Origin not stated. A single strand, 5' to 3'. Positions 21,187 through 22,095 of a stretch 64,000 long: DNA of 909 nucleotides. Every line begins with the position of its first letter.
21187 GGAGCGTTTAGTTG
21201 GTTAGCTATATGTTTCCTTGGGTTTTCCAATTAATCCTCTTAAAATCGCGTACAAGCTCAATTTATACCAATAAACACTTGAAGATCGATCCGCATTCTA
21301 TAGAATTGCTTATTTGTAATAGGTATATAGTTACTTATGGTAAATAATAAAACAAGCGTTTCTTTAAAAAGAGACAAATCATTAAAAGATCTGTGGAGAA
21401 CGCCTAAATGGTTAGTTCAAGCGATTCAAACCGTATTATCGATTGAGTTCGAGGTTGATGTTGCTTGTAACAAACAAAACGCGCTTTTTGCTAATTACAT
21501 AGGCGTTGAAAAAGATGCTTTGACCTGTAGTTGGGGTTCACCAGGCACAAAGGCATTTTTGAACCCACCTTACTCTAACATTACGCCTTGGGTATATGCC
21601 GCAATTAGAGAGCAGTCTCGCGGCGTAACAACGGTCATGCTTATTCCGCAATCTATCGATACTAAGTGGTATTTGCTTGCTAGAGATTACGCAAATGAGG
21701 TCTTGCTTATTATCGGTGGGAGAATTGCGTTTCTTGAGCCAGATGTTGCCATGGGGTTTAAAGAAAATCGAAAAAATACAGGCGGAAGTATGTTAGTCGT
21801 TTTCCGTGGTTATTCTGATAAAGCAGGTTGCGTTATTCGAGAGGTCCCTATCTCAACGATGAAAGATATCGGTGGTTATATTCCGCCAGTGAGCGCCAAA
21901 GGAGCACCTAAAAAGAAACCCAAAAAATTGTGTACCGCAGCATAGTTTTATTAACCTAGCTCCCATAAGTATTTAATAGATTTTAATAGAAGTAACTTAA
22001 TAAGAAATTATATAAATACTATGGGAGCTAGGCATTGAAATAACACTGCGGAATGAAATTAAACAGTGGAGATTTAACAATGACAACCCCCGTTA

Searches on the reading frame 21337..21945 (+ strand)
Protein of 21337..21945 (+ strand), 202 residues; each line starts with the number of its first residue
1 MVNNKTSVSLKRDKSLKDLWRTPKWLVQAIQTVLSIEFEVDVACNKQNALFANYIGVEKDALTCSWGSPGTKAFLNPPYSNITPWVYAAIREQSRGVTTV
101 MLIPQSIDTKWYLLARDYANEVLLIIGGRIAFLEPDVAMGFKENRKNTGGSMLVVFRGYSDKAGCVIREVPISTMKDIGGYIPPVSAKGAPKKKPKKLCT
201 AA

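Call 26: search_protein_families(library=pfam, proteins=[window:21337-21945:+], max_evalue=0.001)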
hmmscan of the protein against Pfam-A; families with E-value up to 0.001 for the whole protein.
window:21337-21945:+ (202 aa): 1 family
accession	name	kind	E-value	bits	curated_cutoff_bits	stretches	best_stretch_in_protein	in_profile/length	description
PF05869.16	Dam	-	9.8e-37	126.7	28.1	1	13-170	5-157/169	DNA N-6-adenine-methyltransferase (Dam)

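Call 27: search_protein_families(library=phrogs, proteins=[window:21337-21945:+], max_evalue=0.001)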
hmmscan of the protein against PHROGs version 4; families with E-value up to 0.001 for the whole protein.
window:21337-21945:+ (202 aa): 3 families
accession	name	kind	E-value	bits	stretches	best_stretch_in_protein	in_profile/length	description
phrog_111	-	other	1.3e-54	187.2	1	9-191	56-236/345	DNA methyltransferase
phrog_22740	-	unknown function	3.8e-11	44.4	1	15-95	9-88/99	-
phrog_6083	-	DNA, RNA and nucleotide metabolism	7.2e-09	36.7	1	96-163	4-72/94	DNA methylase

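Call 56: search_dna_similar(query=window:21337-21945:+, collection=phages, mode=protein, max_rows=25, rows=spread)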
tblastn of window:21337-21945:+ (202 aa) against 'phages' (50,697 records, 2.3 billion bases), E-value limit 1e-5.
Records with a match: 1787; places in all: 1788; records where one place covers at least 80% of the query: 115.
Best place of each record, by identity: 60-80% 12; <60% 1775.
By first word of the organism name: Escherichia 484; Klebsiella 447; Vibrio 360; Stx2a-converting 51; Salmonella 41; Stx1a-converting 37; Enterobacteria 36; Shigella 36; Campylobacter 20; Yersinia 19; and 56 more.
By host as written in the record: - 518; Klebsiella pneumoniae 186; Escherichia coli 165; Escherichia coli K-12 MG1655 50; Escherichia coli K-12 27; Vibrio crassostreae 21; Vibrio cyclitrophicus 20; Campylobacter jejuni 20; and 380 more.
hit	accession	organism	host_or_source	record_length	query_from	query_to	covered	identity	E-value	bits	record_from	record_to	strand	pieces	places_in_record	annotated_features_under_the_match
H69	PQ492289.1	Klebsiella phage vB_KpnS_p4727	Klebsiella pneumoniae 4727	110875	11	181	85%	65.5%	2e-72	243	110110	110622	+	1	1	record has no annotation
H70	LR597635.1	Escherichia phage ev099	-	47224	17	159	71%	39.3%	2e-22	100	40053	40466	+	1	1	Phage-associated DNA N-6-adenine methyltransferase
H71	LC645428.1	Stx1a-converting phage Stx1_9793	-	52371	17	159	71%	39.3%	2e-22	99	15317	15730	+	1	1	none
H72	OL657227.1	Escherichia phage 434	Escherichia coli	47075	17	159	71%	39.3%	2e-22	99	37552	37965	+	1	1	DNA adenine methyltransferase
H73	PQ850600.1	Escherichia phage Dewey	Escherichia coli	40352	17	159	71%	38.6%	1e-21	97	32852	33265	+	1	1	DNA methyltransferase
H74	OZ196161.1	Vibrio phage K79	Seawater and oysters mix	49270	16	156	70%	38.3%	3e-19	91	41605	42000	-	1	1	DNA methyltransferase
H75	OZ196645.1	Vibrio phage K144b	Seawater and oysters mix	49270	16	156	70%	38.3%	3e-19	91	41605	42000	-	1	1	DNA methyltransferase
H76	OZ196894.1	Vibrio phage 91E34-1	Seawater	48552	16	156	70%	37.6%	2e-18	88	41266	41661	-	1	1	DNA methyltransferase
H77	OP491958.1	Aeromonas phage APT65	Aeromonas hydrophila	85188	15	156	70%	35.7%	1e-18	89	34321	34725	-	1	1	N-6-adenine-methyltransferase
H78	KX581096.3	Vibrio phage vB_VspP_pVa5_12Jun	Vibrio anguillarum strain BA35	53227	8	179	85%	28.8%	5e-12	69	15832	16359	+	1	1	DNA N-6-adenine methyltransferase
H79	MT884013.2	Escherichia phage vb_EcoS_bov16_1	Escherichia coli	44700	8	156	74%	32.2%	3e-13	73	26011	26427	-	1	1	DNA N-6-adenine methyltransferase | hypothetical protein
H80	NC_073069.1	Escherichia phage B2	Escherichia sp. Mg1655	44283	17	156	69%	33.6%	6e-13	72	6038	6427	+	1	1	DNA methyltransferase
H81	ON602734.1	Klebsiella phage VLCpiS8c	Klebsiella pneumoniae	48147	4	164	80%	28.7%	5e-11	67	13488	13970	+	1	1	DNA methyltransferase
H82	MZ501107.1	Escherichia phage TheodorHerzl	Escherichia coli K-12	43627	17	156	69%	32.9%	9e-13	72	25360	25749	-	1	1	Dam-like N6-adenine methyltransferase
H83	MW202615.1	Caudoviricetes sp.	Manatee Spring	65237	15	157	71%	30.6%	2e-7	56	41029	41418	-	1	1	DNA n 6 adenine methyltransferase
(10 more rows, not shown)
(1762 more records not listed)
